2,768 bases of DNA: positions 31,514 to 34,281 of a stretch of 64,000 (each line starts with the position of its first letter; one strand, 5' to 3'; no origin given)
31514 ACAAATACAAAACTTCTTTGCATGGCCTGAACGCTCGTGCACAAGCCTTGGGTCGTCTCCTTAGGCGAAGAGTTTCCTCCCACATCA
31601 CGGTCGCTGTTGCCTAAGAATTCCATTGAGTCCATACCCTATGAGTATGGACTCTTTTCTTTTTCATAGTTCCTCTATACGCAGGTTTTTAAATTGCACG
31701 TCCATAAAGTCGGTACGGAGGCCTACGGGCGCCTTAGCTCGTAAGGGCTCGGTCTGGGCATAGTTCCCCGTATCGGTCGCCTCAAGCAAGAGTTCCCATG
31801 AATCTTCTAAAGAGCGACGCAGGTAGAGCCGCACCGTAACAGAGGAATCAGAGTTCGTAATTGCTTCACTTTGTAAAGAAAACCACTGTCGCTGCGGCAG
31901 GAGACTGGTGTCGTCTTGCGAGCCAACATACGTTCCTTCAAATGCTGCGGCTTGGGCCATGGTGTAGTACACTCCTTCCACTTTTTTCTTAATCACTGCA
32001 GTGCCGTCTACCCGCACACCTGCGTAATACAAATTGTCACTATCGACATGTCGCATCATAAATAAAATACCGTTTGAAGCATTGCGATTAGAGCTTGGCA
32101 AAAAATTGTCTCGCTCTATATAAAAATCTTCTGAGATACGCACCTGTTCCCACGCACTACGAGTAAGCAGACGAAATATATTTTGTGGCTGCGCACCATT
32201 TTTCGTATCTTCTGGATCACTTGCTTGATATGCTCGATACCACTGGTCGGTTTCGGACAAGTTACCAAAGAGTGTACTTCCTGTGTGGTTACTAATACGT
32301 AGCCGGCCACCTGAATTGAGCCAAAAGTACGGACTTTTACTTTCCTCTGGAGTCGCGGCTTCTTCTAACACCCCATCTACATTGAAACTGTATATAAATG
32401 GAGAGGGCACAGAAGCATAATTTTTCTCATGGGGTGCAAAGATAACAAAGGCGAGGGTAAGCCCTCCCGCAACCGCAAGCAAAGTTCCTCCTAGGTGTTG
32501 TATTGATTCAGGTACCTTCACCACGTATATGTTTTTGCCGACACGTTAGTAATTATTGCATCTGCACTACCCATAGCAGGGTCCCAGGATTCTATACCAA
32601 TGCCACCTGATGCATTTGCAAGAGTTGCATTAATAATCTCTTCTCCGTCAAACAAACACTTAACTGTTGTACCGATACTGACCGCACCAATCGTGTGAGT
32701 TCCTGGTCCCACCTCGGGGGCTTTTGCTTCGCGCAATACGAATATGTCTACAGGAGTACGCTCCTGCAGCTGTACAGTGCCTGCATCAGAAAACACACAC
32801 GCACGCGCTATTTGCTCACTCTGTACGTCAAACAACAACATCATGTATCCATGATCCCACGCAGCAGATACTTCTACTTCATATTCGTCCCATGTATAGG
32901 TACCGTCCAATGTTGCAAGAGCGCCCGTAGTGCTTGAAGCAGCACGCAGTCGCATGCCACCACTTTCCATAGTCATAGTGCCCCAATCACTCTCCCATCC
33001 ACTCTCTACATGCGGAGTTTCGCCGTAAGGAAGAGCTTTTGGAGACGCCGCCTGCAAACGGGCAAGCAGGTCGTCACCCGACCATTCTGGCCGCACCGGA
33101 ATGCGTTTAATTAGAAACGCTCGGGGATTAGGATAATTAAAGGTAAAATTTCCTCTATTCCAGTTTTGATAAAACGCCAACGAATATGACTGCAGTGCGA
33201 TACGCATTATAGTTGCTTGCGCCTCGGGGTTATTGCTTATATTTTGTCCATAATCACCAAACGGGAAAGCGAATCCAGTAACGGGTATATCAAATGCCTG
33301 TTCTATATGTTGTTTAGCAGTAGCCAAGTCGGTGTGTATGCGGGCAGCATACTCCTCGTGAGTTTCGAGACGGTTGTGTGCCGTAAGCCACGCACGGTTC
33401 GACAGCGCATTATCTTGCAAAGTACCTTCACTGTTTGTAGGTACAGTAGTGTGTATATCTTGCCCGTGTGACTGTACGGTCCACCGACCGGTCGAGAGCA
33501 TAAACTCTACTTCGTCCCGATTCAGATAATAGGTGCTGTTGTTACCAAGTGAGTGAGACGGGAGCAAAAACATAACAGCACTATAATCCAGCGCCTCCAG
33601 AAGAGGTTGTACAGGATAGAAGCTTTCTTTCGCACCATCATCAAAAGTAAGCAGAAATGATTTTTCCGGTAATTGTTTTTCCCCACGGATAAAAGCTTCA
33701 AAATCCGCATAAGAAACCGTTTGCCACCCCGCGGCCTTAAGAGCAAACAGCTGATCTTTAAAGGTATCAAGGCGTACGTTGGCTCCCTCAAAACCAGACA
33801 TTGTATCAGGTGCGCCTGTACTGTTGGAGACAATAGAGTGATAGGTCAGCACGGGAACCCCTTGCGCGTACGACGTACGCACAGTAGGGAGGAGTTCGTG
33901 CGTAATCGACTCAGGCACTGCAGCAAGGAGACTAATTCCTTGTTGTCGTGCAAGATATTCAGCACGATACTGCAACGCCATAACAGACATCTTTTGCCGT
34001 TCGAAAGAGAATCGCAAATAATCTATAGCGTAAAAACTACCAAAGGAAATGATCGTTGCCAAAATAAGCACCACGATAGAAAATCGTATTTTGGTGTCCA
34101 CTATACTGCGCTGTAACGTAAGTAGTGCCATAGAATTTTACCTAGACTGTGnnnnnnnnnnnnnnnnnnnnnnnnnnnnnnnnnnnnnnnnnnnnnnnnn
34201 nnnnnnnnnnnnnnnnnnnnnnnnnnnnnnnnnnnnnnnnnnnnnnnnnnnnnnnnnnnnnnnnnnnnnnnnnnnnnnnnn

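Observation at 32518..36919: HasA/HasB-like or PgaC/PgaB-like module: processive QxxRW GT2 synthase, UDP-N-acetylhexosamine dehydrogenase and a membrane CE4 deacetylase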

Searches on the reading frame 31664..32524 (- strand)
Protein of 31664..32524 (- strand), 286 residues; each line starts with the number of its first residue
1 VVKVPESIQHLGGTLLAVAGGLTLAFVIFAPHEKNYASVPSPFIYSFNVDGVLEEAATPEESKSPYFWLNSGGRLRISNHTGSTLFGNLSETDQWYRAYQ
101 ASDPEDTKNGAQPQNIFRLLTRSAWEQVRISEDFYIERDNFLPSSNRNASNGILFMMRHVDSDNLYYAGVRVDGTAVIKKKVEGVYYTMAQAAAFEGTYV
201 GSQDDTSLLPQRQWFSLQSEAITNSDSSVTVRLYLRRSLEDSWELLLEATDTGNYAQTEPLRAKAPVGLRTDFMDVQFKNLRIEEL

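Call 3: search_protein_families(library=pfam, proteins=[window:31664-32524:-], max_evalue=0.01)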
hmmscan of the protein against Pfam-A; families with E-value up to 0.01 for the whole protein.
window:31664-32524:- (286 aa): 0 families

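Call 4: search_protein_families(library=ncbifam, proteins=[window:31664-32524:-], max_evalue=0.01)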
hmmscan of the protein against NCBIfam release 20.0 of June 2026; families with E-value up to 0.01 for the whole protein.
window:31664-32524:- (286 aa): 0 families

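Call 16: find_homologous_proteins(query=window:31664-32524:-, max_evalue=0.00001)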
Query window:31664-32524:- (286 aa): 1138 proteins with E <= 0.00001 among 3570 candidates; the best 120 are listed.
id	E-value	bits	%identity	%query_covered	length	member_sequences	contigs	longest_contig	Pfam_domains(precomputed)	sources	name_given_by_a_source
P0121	5.3e-178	608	100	95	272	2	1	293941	-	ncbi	-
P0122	3.4e-94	334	60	87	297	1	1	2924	-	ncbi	-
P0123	5.7e-90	320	53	97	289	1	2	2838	-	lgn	-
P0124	3.5e-88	314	53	97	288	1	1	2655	-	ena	-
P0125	9.9e-88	312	52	95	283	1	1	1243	-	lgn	-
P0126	1.5e-82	295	54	87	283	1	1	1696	-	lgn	-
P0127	4.1e-82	294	56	85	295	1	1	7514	-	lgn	-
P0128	4.7e-82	294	54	89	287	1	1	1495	-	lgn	-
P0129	6.9e-82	293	49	97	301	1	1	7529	-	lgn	-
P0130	1.5e-81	292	50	98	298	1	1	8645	-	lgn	-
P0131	7.9e-81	290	51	97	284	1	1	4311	-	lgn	-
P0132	8.2e-81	290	54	85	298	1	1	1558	-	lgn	-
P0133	1.5e-80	289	53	85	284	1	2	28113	-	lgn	-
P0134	1.5e-80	289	52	87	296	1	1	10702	-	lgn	-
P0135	2.2e-80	288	50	99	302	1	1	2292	-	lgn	-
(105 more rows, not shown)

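Call 25: predict_structure(alignment_id=A1)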
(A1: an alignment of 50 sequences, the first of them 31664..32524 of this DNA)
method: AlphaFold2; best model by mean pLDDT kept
length: 286 residues; sequences in the alignment: 50
mean_pLDDT: 91.1   pTM: 0.84
mean pLDDT of the five models: 91.1, 90.5, 90.1, 89.1, 89.0
residues with pLDDT >= 90: 211; 70-90: 62; 50-70: 12; < 50: 1
segments of 3 or more residues with pLDDT < 50: none
pLDDT, mean of each block of 10 residues (from residue 1): 63 82 72 83 94 95 94 94 95 95 91 91 97 95 78 96 97 96 97 91 80 97 98 95 97 95 97 94 97
secondary structure, 60 per line:
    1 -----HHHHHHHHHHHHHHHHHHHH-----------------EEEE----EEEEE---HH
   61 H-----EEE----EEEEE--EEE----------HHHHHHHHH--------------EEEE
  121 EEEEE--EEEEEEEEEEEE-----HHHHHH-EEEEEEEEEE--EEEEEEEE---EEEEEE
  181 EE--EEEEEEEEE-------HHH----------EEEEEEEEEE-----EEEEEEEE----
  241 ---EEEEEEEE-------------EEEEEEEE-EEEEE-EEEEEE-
elements in order: H6-25 E43-46 E51-55 E67-69 E74-78 E81-83 H94-102 E117-125 E128-139 H145-150 E152-161 E164-171 E175-182 E185-193 E214-223 E229-236 E244-251 E265-272 E274-278 E280-285

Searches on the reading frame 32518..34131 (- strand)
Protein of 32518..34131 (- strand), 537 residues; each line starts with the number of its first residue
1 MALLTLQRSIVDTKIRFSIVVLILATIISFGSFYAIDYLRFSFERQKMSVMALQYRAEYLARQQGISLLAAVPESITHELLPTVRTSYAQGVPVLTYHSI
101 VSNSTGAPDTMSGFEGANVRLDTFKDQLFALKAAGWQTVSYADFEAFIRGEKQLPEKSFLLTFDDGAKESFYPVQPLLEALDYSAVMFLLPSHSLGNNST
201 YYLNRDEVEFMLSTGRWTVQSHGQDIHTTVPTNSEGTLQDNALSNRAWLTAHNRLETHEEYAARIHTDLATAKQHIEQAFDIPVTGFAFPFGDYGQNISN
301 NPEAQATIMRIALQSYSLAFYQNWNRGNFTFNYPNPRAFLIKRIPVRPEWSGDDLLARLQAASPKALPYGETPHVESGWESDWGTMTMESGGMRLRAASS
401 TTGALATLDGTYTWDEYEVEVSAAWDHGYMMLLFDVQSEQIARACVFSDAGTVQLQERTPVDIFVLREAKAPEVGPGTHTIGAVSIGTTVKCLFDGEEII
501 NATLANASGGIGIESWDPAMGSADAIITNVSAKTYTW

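Call 3: search_protein_families(library=pfam, proteins=[window:32518-34131:-], max_evalue=0.01)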
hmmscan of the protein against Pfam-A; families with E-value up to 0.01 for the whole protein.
window:32518-34131:- (537 aa): 1 family
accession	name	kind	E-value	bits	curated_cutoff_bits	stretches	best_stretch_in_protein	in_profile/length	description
PF01522.26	Polysacc_deac_1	-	3.1e-13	50.2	23.1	1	152-299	2-113/124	Polysaccharide deacetylase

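Call 4: search_protein_families(library=ncbifam, proteins=[window:32518-34131:-], max_evalue=0.01)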
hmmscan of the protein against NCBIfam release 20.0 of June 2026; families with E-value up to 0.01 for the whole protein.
window:32518-34131:- (537 aa): 4 families
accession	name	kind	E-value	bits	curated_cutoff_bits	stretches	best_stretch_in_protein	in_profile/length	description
TIGR03938.2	deacetyl_PgaB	equivalog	4e-30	104.7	321.9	1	92-314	3-232/621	poly-beta-1,6-N-acetyl-D-glucosamine N-deacetylase PgaB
NF011177.0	PRK14582.1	equivalog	2.2e-22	79.1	923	1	85-296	35-257/671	poly-beta-1,6-N-acetyl-D-glucosamine N-deacetylase PgaB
NF011176.0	PRK14581.1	equivalog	1.5e-11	43.2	1091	1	117-293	67-254/673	poly-beta-1,6-N-acetyl-D-glucosamine N-deacetylase PgaB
TIGR03933.1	PIA_icaB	equivalog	1.1e-07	31.7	248.35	1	120-235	36-152/245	intercellular adhesin biosynthesis polysaccharide N-deacetylase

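Call 10: search_solved_structures(query=window:32518-34131:-, max_evalue=0.01, show_alignments=2)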
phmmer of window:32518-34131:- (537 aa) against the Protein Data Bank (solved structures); distinct sequences matched with E-value up to 0.01: 6.
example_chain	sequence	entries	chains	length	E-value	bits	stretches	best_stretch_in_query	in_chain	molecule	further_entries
3vus_A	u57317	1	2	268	5.2e-15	58.4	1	117-294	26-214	Poly-beta-1,6-N-acetyl-D-glucosamine N-deacetylase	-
4f9d_A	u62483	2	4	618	4.8e-14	55.2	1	117-294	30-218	Poly-beta-1,6-N-acetyl-D-glucosamine N-deacetylase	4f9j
5bu6_A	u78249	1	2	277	1.1e-13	54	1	122-298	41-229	BpsB (PgaB), Poly-beta-1,6-N-acetyl-D-glucosamine N-deacetylase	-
4u10_A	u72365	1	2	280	4.8e-10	42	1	94-295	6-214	Poly-beta-1,6-N-acetyl-D-glucosamine N-deacetylase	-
6go1_A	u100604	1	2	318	2.8e-05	26.2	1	50-229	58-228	Polysaccharide deacetylase-like protein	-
4wcj_A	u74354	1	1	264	0.0046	18.9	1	123-227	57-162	Polysaccharide deacetylase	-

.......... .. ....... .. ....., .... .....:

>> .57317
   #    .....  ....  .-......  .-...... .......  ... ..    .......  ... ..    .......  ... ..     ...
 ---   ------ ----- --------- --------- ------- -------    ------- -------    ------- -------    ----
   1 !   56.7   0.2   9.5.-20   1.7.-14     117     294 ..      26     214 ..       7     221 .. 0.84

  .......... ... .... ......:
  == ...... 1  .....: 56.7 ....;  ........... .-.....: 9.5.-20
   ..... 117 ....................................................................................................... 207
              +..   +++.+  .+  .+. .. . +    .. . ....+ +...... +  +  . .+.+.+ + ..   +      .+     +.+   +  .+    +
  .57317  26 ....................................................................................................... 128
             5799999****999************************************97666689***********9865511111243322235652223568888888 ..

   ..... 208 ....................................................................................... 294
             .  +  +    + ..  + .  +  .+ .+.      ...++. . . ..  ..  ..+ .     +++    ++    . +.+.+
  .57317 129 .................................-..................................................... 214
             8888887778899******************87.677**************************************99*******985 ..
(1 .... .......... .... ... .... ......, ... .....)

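Call 19: find_homologous_proteins(query=window:32518-34131:-, max_evalue=0.00001)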
Query window:32518-34131:- (537 aa): 213 proteins with E <= 0.00001 among 8000 candidates; the best 120 are listed.
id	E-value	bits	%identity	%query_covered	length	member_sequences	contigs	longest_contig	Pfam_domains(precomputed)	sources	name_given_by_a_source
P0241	0.0e+0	1222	100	100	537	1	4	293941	PF01522.27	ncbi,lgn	-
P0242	5.5e-228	776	62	100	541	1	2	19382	PF01522.27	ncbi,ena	-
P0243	4.5e-224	763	61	99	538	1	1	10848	PF01522.27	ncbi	ncbi:MAG: polysaccharide deacetylase family protein [Patescibacteria group bacterium]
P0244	2.2e-217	741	60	100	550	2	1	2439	PF01522.27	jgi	-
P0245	6.2e-217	739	59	100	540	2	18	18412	PF01522.27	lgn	-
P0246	1.0e-215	735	59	100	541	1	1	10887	PF01522.27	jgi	jgi:peptidoglycan/xylan/chitin deacetylase (PgdA/CDA1 family)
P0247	1.6e-213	728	60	99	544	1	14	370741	PF01522.27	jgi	jgi:peptidoglycan/xylan/chitin deacetylase (PgdA/CDA1 family)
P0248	1.8e-211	721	59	99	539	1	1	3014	PF01522.27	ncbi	-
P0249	7.8e-210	716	60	98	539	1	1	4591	PF01522.27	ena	-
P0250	1.1e-205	702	57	99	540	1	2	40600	PF01522.27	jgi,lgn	-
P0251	9.6e-201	686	57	99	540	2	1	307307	PF01522.27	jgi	jgi:peptidoglycan/xylan/chitin deacetylase (PgdA/CDA1 family)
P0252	2.3e-196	672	57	96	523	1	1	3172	PF01522.27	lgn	-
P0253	3.6e-186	638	54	99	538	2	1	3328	PF01522.27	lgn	-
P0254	1.5e-178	613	55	95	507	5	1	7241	PF01522.27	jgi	jgi:peptidoglycan/xylan/chitin deacetylase (PgdA/CDA1 family)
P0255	2.2e-175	602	53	96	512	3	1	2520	PF01522.27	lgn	-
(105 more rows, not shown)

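Call 38: predict_structure(alignment_id=A2)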
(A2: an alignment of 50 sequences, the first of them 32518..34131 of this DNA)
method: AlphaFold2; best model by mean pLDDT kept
length: 537 residues; sequences in the alignment: 50
mean_pLDDT: 91.9   pTM: 0.88
mean pLDDT of the five models: 91.9, 91.8, 91.4, 91.2, 90.7
residues with pLDDT >= 90: 427; 70-90: 79; 50-70: 24; < 50: 7
segments of 3 or more residues with pLDDT < 50: 109-114
pLDDT, mean of each block of 10 residues (from residue 1): 83 94 90 83 93 96 95 84 76 94 60 65 97 97 98 97 94 97 97 84 94 98 91 90 93 96 97 97 95 72 91 96 77 94 93 96 96 94 92 95 95 97 96 92 96 96 96 96 97 98 95 97 97 90
secondary structure, 60 per line:
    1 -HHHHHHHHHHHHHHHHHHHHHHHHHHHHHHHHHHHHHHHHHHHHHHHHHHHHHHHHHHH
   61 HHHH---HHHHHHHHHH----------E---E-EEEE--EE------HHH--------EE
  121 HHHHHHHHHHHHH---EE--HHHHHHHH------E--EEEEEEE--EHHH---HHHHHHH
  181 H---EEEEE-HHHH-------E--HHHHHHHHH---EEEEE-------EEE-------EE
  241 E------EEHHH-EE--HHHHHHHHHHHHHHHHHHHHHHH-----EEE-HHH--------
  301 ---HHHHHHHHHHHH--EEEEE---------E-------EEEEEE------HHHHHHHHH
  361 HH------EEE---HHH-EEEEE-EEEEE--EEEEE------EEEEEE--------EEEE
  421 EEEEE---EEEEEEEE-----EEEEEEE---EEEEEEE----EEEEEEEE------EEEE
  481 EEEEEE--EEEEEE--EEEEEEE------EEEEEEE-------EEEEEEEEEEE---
elements in order: H2-64 H68-77 E94-97 H121-133 H141-148 E158-164 H174-181 E185-189 H191-194 H205-213 E217-221 E229-231 E239-241 H258-280 E286-288 H304-315 E318-322 E340-345 H352-362 E369-371 E379-383 E385-389 E392-396 E403-408 E417-425 E429-436 E442-448 E452-458 E463-470 E477-486 E489-494 E497-503 E510-516 E524-534
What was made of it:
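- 32518..34131 (-): Membrane-anchored polysaccharide N-deacetylase, 537 aa. It has an N-terminal TM plus stalk helix (2-64), a PgaB/IcaB-type CE4 domain (about 90-345) and a C-terminal CBM66/DUF1080-like jelly roll (about 375-537). AlphaFold2 mean pLDDT is 92 (call 38).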
